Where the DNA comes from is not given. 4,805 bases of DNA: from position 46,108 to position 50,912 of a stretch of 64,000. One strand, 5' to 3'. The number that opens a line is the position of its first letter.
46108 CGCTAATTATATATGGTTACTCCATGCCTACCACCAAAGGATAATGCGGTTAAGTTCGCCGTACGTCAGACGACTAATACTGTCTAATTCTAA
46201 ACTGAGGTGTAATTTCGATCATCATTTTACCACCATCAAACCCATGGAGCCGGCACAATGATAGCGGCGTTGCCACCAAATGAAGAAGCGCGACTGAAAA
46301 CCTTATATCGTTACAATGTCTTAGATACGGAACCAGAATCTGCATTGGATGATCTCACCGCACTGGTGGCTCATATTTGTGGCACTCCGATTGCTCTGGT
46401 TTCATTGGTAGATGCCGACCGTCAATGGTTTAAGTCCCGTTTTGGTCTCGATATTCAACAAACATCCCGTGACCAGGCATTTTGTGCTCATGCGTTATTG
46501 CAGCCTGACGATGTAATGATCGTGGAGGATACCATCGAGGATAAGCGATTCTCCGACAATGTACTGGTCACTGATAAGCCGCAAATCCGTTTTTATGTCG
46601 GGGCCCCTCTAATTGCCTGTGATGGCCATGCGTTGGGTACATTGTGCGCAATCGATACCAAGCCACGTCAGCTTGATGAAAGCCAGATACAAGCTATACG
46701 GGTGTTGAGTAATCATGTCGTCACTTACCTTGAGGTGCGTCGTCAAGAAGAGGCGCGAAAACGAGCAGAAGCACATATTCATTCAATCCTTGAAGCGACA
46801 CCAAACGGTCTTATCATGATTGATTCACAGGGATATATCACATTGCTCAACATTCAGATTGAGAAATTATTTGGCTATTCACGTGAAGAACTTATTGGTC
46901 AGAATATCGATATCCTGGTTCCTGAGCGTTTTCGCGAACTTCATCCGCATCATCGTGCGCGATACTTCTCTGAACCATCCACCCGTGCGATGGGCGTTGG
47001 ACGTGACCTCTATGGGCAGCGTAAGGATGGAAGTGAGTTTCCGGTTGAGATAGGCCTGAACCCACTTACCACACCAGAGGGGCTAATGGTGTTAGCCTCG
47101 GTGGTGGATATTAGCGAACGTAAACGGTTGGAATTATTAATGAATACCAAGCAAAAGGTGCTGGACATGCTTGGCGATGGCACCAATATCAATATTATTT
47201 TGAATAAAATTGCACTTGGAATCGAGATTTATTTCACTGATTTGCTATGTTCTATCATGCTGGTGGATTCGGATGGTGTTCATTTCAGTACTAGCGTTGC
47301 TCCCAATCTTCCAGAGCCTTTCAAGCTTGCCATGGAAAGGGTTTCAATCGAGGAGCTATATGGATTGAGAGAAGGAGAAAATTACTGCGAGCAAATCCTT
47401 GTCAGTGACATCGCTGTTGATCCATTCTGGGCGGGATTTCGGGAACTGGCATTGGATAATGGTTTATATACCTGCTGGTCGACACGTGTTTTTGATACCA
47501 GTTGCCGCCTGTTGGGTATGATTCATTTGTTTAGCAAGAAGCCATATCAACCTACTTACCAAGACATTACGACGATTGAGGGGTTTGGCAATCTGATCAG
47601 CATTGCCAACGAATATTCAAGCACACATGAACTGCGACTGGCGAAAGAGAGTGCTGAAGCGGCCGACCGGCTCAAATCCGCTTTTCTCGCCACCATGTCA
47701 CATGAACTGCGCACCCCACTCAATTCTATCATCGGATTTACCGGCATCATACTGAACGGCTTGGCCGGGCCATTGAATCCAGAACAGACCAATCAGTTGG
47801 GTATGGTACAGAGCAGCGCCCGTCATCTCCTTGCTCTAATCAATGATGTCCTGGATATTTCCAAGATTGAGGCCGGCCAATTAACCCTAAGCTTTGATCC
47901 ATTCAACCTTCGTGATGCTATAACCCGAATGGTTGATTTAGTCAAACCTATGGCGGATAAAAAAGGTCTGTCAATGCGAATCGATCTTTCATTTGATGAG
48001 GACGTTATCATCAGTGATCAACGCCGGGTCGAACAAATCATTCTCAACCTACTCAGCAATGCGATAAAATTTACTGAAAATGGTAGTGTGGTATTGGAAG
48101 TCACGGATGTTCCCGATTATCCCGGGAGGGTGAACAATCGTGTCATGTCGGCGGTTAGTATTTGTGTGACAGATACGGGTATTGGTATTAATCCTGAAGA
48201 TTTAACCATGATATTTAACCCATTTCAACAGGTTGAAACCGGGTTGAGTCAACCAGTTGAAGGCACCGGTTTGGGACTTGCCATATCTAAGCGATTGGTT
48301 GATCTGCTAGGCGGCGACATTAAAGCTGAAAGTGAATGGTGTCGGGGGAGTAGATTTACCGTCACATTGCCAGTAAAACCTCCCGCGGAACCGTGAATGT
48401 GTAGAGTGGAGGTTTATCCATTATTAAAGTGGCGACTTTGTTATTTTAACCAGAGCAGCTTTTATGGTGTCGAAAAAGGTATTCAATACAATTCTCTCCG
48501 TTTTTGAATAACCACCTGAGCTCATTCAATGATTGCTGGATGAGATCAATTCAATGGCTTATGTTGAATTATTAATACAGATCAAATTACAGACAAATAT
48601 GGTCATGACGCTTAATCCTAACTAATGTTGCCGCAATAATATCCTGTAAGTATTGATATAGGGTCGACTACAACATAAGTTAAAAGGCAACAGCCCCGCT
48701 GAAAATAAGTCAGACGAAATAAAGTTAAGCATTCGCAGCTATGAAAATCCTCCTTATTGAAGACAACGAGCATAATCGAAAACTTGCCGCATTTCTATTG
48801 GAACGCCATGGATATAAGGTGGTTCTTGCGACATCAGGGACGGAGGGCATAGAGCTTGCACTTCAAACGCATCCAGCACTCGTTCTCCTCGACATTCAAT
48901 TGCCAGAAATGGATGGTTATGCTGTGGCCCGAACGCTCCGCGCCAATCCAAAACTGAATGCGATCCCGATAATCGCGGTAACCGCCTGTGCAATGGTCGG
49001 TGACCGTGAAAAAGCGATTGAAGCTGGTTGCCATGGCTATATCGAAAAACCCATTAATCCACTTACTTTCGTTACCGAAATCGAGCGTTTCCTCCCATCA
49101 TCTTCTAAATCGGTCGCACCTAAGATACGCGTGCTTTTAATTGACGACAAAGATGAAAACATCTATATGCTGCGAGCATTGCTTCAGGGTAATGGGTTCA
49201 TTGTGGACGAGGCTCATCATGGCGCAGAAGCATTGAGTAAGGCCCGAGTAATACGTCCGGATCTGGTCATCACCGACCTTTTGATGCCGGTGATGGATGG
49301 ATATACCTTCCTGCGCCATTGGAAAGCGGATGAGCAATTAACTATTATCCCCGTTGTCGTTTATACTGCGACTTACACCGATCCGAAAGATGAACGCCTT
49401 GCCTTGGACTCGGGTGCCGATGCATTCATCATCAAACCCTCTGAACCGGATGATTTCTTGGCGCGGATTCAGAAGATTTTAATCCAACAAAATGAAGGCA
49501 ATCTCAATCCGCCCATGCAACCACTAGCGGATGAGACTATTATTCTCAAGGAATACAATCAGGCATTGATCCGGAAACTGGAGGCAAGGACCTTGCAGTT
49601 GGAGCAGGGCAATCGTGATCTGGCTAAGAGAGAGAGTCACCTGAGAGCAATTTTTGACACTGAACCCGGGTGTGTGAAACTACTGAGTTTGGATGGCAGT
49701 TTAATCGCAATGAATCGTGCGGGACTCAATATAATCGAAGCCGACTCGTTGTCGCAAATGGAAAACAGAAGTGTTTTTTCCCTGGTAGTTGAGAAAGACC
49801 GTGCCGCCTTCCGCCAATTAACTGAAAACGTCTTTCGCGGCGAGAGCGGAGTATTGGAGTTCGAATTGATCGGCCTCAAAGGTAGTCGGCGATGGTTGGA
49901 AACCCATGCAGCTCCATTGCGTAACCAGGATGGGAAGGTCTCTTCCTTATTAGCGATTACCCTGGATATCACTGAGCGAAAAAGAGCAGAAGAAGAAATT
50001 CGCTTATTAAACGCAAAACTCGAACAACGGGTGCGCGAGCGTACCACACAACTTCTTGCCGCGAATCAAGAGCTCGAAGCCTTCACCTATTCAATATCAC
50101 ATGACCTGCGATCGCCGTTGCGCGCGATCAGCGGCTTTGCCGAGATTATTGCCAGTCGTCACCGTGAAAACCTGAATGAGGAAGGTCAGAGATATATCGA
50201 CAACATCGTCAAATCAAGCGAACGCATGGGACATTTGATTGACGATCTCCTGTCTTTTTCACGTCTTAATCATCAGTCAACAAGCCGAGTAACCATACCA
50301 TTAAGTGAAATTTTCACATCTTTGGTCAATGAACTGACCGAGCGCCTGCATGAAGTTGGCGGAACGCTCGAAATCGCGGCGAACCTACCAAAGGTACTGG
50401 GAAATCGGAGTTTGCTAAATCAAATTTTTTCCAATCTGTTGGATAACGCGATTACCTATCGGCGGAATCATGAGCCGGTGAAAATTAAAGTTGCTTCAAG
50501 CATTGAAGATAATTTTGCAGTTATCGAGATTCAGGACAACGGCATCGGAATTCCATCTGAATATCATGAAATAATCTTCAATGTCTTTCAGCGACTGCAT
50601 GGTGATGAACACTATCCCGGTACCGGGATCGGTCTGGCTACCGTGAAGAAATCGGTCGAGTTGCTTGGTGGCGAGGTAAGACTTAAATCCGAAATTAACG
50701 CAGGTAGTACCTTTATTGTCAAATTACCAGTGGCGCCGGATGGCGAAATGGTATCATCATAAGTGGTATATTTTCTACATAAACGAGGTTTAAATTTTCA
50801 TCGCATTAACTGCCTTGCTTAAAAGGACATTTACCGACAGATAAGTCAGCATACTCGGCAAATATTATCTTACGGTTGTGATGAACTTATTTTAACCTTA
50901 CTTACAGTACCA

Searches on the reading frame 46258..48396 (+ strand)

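Call 37: search_protein_families(library=ncbifam, proteins=[window:46258-48396:+], max_evalue=0.00001)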
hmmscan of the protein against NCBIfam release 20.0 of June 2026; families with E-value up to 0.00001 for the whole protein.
window:46258-48396:+ (712 aa): 79 families (the best 25 are shown)
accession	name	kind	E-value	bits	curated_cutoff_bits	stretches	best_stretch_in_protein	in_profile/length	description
NF008318.0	PRK11107.1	equivalog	1.9e-71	241.4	890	1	458-707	278-519/920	two-component sensor histidine kinase BarA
TIGR02956.1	TMAO_torS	equivalog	2.4e-71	241.1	676.5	1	460-707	451-683/967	TMAO reductase system sensor histidine kinase/response regulator TorS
NF041947.1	LuxQ_Vibrio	equivalog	3.5e-69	233.6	1200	1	460-707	459-697/843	quorum-sensing autoinducer 2 sensor kinase/phosphatase LuxQ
NF038297.2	hybrid_HK_HrmK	equivalog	5.4e-69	233.4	725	1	454-709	216-460/607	hybrid histidine kinase/response regulator HrmK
NF046044.1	PnpS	equivalog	1.4e-62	211.9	400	2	469-705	166-390/390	two-component system histidine kinase PnpS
NF047874.1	MASE3_PAS_HK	subfamily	7.8e-60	203.4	560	1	458-707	383-626/655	MASE3 domain-containing sensor histidine kinase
NF045901.1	HisKinLetSLeg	equivalog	2.5e-58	197.8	1650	1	458-706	278-518/906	two-component system sensor histidine kinase LetS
NF008302.0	PRK11091.1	equivalog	1e-55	189.3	838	1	461-707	271-506/779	aerobic respiration two-component sensor histidine kinase ArcB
NF011874.0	PRK15347.1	equivalog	5.8e-55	186.8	852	1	455-711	380-619/921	two component system sensor kinase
NF008099.0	PRK10841.1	equivalog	1e-53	182.4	920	1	463-706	460-690/949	two-component system sensor histidine kinase RcsC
NF050805.1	CellDivHKDivJCaul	equivalog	1.2e-51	175.5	1000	1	444-706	269-520/531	cell cycle sensor histidine kinase DivJ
NF008543.0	PRK11466.1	equivalog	4.9e-47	160.4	982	1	458-709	429-665/914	TMAO reductase system sensor histidine kinase/response regulator TorS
NF041593.1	histid_kinase_PdhS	equivalog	5e-47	160.4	2000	1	451-699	780-1028/1041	cell-division control histidine kinase PdhS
TIGR02966.1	phoR_proteo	equivalog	6.7e-46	156.8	334.2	1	467-704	108-333/333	phosphate regulon sensor histidine kinase PhoR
NF033092.0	HK_WalK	equivalog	1.2e-45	156.2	725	1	468-706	367-594/594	cell wall metabolism sensor histidine kinase WalK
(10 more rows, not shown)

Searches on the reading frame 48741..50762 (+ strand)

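Call 37: search_protein_families(library=ncbifam, proteins=[window:48741-50762:+], max_evalue=0.00001)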
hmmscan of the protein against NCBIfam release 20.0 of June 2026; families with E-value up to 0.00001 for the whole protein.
window:48741-50762:+ (673 aa): 154 families (the best 25 are shown)
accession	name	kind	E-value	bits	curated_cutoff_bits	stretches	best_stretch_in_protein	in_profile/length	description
NF047465.1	hybrid_HK_LvrA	exception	9.3e-77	258.8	1200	3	430-663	585-817/819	hybrid histidine kinase/response regulator LvrA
NF008302.0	PRK11091.1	equivalog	1.3e-72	245.2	838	3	270-665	126-506/779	aerobic respiration two-component sensor histidine kinase ArcB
NF008318.0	PRK11107.1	equivalog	4.7e-68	230.1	890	3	448-665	296-519/920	two-component sensor histidine kinase BarA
NF011874.0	PRK15347.1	equivalog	4.2e-65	220.3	852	3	425-664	371-614/921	two component system sensor kinase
NF038297.2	hybrid_HK_HrmK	equivalog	2.6e-63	214.6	725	3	425-670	208-463/607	hybrid histidine kinase/response regulator HrmK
TIGR02956.1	TMAO_torS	equivalog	1.9e-62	211.6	676.5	3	419-665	435-683/967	TMAO reductase system sensor histidine kinase/response regulator TorS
NF041947.1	LuxQ_Vibrio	equivalog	5.1e-58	196.7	1200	3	270-665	320-697/843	quorum-sensing autoinducer 2 sensor kinase/phosphatase LuxQ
NF041880.1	EPS_EpsF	equivalog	2.6e-57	194.4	900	2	134-663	1-492/492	response regulator EpsF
NF008099.0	PRK10841.1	equivalog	9.9e-55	185.7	920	3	426-664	451-690/949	two-component system sensor histidine kinase RcsC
NF046044.1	PnpS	equivalog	2.4e-51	175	400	1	446-663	171-390/390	two-component system histidine kinase PnpS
NF007135.0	PRK09581.1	equivalog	3.2e-48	164.7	474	2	2-114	4-116/457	PleD family two-component system response regulator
NF045901.1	HisKinLetSLeg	equivalog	2.2e-44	151.7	1650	3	446-664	294-518/906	two-component system sensor histidine kinase LetS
NF041832.1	near_NosP_CTERM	subfamily_domain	5.4e-43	147.5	400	1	441-665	3-226/370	NahK/ErcS family hybrid sensor histidine kinase/response regulator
NF047874.1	MASE3_PAS_HK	subfamily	1e-42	146.8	560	2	558-664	519-625/655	MASE3 domain-containing sensor histidine kinase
NF052574.1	HisKinEspCMyxo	equivalog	1e-40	139.7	1200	3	337-667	325-640/785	serine histidine kinase EspC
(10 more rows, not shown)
